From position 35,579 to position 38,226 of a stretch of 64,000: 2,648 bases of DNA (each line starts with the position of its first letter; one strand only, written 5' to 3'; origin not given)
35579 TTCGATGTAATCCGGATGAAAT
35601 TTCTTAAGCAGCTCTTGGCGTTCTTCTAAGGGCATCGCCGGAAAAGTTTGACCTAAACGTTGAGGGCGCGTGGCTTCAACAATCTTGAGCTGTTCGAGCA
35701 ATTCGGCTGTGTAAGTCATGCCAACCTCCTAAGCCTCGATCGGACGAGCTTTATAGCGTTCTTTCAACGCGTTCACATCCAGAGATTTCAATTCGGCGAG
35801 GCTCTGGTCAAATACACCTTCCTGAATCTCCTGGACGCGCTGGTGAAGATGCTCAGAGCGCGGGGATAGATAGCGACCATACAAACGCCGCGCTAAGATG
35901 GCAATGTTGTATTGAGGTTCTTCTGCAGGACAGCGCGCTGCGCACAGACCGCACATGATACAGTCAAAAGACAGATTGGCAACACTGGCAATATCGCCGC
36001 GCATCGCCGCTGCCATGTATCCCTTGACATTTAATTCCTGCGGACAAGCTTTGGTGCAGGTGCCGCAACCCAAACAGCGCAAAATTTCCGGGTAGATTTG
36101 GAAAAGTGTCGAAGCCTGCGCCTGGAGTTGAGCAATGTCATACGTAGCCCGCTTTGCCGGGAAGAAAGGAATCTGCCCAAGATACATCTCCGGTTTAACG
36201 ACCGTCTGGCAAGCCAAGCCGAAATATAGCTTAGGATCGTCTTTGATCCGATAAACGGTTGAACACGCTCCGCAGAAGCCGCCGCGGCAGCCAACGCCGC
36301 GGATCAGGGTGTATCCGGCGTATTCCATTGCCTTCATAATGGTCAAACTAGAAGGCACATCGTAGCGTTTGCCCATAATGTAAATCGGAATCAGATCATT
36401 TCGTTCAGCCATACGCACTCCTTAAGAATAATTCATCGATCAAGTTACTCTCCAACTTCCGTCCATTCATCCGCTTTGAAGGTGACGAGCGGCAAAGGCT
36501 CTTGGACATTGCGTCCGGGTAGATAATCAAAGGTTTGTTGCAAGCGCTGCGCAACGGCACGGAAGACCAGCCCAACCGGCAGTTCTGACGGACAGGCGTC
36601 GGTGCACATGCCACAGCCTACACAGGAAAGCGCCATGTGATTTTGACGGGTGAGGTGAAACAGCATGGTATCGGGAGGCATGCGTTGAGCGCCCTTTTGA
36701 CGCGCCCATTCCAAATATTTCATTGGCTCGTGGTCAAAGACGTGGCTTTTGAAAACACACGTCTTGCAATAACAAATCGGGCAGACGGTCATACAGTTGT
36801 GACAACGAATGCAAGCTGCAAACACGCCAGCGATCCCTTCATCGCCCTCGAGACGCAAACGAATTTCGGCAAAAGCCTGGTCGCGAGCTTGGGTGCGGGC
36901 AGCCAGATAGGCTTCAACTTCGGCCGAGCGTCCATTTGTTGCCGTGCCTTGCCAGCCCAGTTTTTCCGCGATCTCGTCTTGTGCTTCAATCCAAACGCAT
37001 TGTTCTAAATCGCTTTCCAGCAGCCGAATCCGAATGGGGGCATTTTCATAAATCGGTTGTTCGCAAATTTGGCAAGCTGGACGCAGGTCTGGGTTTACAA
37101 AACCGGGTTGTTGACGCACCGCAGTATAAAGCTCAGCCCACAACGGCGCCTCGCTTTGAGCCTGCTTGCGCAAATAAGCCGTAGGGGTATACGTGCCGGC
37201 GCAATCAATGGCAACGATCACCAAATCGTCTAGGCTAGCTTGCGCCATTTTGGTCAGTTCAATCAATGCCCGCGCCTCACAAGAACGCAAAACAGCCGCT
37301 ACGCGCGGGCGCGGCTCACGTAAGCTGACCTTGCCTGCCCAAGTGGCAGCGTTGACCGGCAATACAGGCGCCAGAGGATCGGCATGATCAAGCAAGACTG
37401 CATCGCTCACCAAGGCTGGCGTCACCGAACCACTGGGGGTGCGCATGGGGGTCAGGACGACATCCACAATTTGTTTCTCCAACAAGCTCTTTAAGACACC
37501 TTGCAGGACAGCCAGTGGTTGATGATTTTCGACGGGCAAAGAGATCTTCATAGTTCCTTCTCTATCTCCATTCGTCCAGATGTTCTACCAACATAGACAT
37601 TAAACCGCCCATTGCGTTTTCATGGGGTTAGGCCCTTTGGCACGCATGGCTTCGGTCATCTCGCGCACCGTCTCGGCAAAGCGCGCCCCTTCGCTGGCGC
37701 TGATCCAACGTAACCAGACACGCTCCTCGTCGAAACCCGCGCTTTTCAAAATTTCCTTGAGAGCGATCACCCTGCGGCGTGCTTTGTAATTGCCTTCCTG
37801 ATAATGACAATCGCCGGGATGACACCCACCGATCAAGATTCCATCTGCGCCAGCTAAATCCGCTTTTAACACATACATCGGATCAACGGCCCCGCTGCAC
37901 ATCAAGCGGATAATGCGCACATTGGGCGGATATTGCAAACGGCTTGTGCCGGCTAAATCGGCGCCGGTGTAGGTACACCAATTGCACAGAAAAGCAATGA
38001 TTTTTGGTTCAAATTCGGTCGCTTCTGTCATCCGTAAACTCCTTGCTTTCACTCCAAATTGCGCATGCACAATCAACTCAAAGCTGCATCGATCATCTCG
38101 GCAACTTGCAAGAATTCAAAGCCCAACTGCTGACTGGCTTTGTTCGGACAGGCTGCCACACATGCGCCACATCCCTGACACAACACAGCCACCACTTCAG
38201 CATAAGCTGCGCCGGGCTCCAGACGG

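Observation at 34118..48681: A 14.5-kb, 11-gene Hdr-type super-operon of unusual composition: a likely multi-module flavin-based electron-bifurcating complex with an unknown terminal reaction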

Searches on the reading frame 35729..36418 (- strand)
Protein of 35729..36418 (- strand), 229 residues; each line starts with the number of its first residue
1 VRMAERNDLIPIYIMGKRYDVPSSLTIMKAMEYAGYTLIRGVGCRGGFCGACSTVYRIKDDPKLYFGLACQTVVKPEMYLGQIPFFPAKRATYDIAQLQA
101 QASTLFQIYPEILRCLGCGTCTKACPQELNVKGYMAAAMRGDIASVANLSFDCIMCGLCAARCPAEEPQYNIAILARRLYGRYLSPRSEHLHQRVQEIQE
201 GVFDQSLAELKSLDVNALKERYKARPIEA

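Call 3: search_protein_families(library=pfam, proteins=[window:35729-36418:-], max_evalue=0.001)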
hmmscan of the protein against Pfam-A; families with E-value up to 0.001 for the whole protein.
window:35729-36418:- (229 aa): 12 families
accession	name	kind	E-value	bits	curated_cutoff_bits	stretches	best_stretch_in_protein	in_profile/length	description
PF13187.11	Fer4_9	-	7e-10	39.2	27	1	114-165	1-49/52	4Fe-4S dicluster domain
PF13237.11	Fer4_10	-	3.5e-09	36.9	25.5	1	114-164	8-53/53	4Fe-4S dicluster domain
PF13183.11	Fer4_8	-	1.4e-08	35.6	27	1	112-165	2-66/68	4Fe-4S dicluster domain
PF13534.11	Fer4_17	-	7.6e-08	33.2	22.2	0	85-130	31-61/61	4Fe-4S dicluster domain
PF12838.12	Fer4_7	-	2.6e-07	31.4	27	1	114-165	1-50/52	4Fe-4S dicluster domain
PF00037.32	Fer4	-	1.4e-05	25.1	21.1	0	114-127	7-20/24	4Fe-4S binding domain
PF14691.11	Fer4_20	-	3.6e-05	24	25.8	1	107-167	16-79/113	Dihydroprymidine dehydrogenase domain II, 4Fe-4S cluster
PF00111.32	Fer2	-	9.9e-05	22.6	21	1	18-75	9-77/77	2Fe-2S iron-sulfur cluster binding domain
PF12797.12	Fer4_2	-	0.00014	22.1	24.5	1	114-126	9-21/22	4Fe-4S binding domain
PF13484.11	Fer4_16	-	0.0003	22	30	0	114-127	1-14/66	4Fe-4S double cluster binding domain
PF14697.11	Fer4_21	-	0.00032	21.2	35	1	114-166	7-54/59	4Fe-4S dicluster domain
PF12800.12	Fer4_4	-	0.00032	21.2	24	0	114-126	3-15/17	4Fe-4S binding domain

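Call 5: search_protein_families(library=ncbifam, proteins=[window:35729-36418:-], max_evalue=0.00001)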
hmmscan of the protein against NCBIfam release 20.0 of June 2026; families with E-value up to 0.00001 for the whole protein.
window:35729-36418:- (229 aa): 10 families
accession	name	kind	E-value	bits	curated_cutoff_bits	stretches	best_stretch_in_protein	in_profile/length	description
TIGR00314.1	cdhA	equivalog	3.3e-10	38.4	781.3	1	101-172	387-458/784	CO dehydrogenase/acetyl-CoA synthase complex subunit alpha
NF004898.0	PRK06259.1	equivalog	4.9e-09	35.3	385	0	17-87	19-89/488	fumarate reductase (CoM/CoB) subunit TfrB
TIGR01945.1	rnfC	subfamily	9.7e-09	34.2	245.95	1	114-169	364-420/435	RnfABCDGE type electron transport complex subunit C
NF042909.1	FMH_DH_FwdF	exception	2e-08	33.7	375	1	114-172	16-76/336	tungsten-dependent formylmethanofuran dehydrogenase subunit FwdF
NF003454.1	PRK05035.1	equivalog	3.7e-07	29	345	1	106-168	360-423/556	electron transport complex subunit RsxC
TIGR00384.1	dhsB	subfamily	4.8e-07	29.5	88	0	107-135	134-162/222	succinate dehydrogenase and fumarate reductase iron-sulfur protein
TIGR01971.1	NuoI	subfamily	5.1e-07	29.3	113.05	1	105-166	34-96/121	NADH-quinone oxidoreductase, chain I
NF004544.0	PRK05888.2-6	equivalog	2.2e-06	27.4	457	1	80-165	56-133/220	NADH-quinone oxidoreductase subunit NuoI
NF004540.0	PRK05888.2-1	equivalog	3.7e-06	26.6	215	1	104-166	37-101/139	NADH-quinone oxidoreductase subunit NuoI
NF004616.0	PRK05950.1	subfamily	7.1e-06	25.3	228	0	70-134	159-225/238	succinate dehydrogenase iron-sulfur subunit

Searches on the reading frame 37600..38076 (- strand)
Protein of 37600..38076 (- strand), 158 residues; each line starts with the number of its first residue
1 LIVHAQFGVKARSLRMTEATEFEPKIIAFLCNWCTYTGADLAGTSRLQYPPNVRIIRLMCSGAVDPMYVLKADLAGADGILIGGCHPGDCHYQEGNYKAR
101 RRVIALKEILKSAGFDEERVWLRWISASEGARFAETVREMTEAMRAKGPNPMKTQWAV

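Call 3: search_protein_families(library=pfam, proteins=[window:37600-38076:-], max_evalue=0.001)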
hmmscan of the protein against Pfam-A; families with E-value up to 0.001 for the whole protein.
window:37600-38076:- (158 aa): 1 family
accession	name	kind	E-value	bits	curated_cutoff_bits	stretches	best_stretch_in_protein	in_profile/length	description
PF02662.21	FlpD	-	4.6e-52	175.6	22.3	1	26-145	1-120/123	Methyl-viologen-reducing hydrogenase, delta subunit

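Call 5: search_protein_families(library=ncbifam, proteins=[window:37600-38076:-], max_evalue=0.00001)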
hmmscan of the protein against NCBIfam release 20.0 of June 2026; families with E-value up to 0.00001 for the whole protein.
window:37600-38076:- (158 aa): 3 families
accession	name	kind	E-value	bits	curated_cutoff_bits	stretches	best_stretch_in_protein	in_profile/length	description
NF040770.1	hetero_SS_HdrA2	exception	2.3e-53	181.5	1100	1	12-149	636-773/777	CoB-CoM heterodisulfide reductase HdrA2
NF045873.1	F420_non_VhuD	exception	8.5e-41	139.1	215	1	23-153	1-131/132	F420-non-reducing hydrogenase iron-sulfur subunit VhuD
NF041891.1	hdrA_Methbact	equivalog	1.9e-12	46.3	1300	1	19-127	639-741/762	ferredoxin:CoB-CoM heterodisulfide reductase subunit HdrA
